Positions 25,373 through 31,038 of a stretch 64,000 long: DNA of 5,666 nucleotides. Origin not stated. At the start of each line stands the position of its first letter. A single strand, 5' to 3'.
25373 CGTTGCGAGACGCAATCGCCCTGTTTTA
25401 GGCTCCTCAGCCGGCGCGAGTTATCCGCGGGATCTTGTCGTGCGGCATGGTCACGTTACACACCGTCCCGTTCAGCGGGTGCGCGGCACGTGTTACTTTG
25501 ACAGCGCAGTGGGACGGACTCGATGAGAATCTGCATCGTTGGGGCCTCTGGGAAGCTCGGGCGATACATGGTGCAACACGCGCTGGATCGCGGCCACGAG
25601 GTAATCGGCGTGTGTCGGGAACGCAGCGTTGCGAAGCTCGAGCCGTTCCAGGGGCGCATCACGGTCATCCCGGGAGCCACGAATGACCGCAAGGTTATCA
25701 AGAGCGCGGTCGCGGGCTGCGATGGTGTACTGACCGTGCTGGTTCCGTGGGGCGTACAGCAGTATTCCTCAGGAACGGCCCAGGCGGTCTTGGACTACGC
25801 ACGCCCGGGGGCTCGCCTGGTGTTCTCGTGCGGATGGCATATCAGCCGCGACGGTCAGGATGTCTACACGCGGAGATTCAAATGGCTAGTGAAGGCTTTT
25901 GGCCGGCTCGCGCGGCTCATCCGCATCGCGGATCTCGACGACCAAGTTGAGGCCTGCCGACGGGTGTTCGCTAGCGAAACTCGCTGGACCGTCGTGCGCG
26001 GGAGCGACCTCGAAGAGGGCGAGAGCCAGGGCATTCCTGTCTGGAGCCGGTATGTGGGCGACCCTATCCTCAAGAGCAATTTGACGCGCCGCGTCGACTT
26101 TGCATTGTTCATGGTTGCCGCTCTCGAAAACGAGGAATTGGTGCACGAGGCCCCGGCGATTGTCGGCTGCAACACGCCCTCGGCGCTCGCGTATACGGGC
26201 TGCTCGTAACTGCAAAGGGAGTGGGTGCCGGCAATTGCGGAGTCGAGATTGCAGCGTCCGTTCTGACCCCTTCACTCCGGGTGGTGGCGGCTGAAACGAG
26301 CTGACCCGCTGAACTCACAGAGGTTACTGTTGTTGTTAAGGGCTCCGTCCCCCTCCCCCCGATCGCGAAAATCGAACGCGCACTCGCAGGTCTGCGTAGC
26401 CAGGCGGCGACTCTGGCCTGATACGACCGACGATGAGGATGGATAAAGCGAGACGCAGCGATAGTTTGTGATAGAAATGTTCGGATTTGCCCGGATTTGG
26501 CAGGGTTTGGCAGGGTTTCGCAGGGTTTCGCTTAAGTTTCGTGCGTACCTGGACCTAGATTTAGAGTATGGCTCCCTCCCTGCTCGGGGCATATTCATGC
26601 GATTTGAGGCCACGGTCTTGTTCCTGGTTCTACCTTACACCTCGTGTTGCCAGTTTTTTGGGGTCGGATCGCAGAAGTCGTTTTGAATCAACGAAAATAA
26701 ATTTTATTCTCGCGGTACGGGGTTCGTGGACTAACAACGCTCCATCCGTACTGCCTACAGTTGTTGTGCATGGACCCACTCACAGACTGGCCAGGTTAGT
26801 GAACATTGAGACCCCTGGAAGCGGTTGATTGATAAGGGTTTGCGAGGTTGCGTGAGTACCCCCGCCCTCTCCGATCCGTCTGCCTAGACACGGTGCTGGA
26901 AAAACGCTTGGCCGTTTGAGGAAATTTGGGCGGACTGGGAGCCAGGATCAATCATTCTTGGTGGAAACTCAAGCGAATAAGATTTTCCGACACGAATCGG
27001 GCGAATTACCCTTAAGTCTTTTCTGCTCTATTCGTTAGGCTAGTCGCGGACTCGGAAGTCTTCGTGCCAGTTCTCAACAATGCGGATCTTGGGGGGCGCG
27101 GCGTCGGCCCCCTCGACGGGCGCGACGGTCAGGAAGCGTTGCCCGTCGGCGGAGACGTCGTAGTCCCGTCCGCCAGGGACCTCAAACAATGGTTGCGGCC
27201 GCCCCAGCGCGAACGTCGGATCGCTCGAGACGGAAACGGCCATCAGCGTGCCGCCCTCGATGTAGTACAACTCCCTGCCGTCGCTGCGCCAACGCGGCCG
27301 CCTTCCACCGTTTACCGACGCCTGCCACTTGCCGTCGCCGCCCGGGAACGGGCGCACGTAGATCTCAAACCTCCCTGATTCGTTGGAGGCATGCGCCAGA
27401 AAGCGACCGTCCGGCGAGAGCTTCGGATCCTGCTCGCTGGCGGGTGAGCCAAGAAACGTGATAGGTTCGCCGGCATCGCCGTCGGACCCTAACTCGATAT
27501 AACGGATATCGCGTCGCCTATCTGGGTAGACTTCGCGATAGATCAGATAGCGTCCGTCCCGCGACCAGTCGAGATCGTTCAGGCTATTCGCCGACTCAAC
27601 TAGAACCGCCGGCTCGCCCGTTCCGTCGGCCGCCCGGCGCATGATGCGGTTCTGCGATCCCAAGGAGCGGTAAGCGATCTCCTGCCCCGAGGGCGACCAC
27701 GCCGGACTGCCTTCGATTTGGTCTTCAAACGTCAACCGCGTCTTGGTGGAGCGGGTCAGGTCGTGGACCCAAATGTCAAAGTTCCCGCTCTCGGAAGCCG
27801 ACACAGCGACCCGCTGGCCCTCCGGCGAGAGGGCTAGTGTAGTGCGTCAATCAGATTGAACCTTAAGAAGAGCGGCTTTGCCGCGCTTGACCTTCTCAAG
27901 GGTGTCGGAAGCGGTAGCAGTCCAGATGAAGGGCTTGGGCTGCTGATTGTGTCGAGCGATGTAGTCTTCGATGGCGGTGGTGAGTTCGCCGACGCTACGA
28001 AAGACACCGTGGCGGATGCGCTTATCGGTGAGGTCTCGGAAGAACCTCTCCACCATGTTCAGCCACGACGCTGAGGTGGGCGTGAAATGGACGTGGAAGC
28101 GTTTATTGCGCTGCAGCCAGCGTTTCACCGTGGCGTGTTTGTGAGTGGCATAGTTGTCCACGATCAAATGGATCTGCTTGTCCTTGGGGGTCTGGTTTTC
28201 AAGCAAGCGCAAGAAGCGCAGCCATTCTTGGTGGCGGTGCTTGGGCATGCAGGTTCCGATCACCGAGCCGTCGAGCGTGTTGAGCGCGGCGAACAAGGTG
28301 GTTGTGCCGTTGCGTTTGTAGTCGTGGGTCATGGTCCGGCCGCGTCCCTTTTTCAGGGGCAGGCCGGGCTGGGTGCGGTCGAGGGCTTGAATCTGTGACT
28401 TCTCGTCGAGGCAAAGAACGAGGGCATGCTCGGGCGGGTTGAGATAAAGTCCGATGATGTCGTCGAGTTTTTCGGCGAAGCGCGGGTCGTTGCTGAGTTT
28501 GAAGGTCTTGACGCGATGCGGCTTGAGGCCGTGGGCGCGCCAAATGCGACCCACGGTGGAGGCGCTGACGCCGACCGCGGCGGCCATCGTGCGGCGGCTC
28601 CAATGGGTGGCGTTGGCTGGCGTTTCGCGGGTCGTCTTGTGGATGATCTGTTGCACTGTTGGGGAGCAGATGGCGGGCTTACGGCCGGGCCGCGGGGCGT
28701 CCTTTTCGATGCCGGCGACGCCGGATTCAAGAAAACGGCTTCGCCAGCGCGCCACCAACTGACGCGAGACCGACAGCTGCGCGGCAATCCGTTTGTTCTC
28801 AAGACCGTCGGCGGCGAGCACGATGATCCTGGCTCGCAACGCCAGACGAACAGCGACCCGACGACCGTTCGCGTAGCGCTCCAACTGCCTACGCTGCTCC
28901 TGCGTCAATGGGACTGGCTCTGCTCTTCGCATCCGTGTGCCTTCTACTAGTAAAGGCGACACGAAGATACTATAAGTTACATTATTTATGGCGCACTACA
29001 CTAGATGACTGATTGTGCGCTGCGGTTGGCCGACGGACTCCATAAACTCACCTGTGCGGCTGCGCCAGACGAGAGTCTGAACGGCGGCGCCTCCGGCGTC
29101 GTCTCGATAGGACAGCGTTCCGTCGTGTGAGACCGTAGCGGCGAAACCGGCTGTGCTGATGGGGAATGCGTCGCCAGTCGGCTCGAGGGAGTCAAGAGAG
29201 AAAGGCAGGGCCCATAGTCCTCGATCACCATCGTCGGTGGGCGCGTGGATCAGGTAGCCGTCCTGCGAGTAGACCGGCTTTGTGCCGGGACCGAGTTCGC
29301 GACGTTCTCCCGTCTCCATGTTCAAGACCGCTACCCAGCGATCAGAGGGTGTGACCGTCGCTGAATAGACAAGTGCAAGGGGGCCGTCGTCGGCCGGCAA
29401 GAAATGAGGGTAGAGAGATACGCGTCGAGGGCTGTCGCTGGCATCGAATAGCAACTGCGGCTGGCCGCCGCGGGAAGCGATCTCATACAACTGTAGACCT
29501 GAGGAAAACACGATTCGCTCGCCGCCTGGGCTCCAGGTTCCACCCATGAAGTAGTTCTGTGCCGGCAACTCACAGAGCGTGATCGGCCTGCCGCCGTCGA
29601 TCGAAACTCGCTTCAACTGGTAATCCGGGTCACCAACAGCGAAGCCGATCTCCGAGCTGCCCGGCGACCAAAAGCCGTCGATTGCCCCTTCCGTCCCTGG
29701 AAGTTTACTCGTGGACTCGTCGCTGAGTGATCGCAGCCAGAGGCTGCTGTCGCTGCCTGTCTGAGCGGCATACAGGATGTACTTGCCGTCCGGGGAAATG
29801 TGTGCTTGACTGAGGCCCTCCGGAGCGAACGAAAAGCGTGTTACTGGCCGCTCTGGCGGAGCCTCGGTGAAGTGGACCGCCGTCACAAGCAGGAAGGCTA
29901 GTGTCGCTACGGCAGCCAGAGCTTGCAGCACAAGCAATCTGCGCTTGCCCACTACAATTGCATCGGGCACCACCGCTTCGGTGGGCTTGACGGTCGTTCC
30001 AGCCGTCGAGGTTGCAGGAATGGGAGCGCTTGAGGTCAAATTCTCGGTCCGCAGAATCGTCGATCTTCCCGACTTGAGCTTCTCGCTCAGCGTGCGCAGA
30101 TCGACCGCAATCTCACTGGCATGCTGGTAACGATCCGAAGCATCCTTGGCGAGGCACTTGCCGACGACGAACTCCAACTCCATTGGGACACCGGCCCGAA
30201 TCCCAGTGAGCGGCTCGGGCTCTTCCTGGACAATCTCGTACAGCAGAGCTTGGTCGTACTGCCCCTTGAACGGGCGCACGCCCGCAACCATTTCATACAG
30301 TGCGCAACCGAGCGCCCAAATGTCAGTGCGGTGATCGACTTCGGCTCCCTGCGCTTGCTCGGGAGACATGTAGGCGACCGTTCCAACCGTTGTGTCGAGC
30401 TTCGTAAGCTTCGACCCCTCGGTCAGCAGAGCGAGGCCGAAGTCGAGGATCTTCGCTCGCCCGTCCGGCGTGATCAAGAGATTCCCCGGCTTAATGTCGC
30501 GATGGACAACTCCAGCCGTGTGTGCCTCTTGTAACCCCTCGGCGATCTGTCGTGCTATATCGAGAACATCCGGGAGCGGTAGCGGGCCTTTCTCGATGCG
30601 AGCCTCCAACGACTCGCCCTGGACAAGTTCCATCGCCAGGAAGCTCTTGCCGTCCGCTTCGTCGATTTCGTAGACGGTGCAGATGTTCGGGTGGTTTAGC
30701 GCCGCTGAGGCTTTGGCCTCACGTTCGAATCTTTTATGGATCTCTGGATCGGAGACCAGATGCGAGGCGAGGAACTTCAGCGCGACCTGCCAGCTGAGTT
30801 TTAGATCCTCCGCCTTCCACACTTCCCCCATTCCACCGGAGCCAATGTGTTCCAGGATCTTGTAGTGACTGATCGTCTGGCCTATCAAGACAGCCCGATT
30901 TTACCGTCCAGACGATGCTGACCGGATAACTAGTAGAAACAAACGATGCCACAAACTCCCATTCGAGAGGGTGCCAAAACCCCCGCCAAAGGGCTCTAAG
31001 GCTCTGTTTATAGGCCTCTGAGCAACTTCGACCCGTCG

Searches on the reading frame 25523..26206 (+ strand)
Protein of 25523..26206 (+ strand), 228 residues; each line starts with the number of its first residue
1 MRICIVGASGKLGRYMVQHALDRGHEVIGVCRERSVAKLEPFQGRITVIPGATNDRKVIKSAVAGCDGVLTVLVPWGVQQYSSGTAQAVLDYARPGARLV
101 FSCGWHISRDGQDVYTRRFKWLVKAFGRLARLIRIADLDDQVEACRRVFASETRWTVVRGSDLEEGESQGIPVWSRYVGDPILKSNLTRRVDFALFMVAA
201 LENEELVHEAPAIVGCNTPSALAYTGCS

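Call 62: search_protein_families(library=pfam, proteins=[window:25523-26206:+], max_evalue=0.00001)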
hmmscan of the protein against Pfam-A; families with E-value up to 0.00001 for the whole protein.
window:25523-26206:+ (228 aa): 2 families
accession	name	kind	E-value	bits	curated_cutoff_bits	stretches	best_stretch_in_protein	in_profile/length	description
PF13460.12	NAD_binding_10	-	1.9e-17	64.2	27.2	1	7-203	1-183/184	NAD(P)H-binding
PF05368.20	NmrA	-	1.7e-09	38.2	27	1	2-74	4-78/298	NmrA-like family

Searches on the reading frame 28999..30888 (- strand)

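Call 63: search_protein_families(library=pfam, proteins=[window:28999-30888:-], max_evalue=0.00001)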
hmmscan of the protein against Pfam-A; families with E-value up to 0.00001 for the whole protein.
window:28999-30888:- (630 aa): 4 families
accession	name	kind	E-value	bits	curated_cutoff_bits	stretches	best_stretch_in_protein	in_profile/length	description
PF00069.31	Pkinase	-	1.1e-50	172.9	31.7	1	9-255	1-253/263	Protein kinase domain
PF07714.23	PK_Tyr_Ser-Thr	-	9.7e-36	123.8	23.1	1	10-255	2-250/258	Protein tyrosine and serine/threonine kinase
PF03109.22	ABC1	-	9.3e-07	28.7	22.9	1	75-153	136-214/244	ABC1 atypical kinase-like domain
PF01636.29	APH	-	3.4e-06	27.4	23.2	0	110-154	152-198/239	Phosphotransferase enzyme family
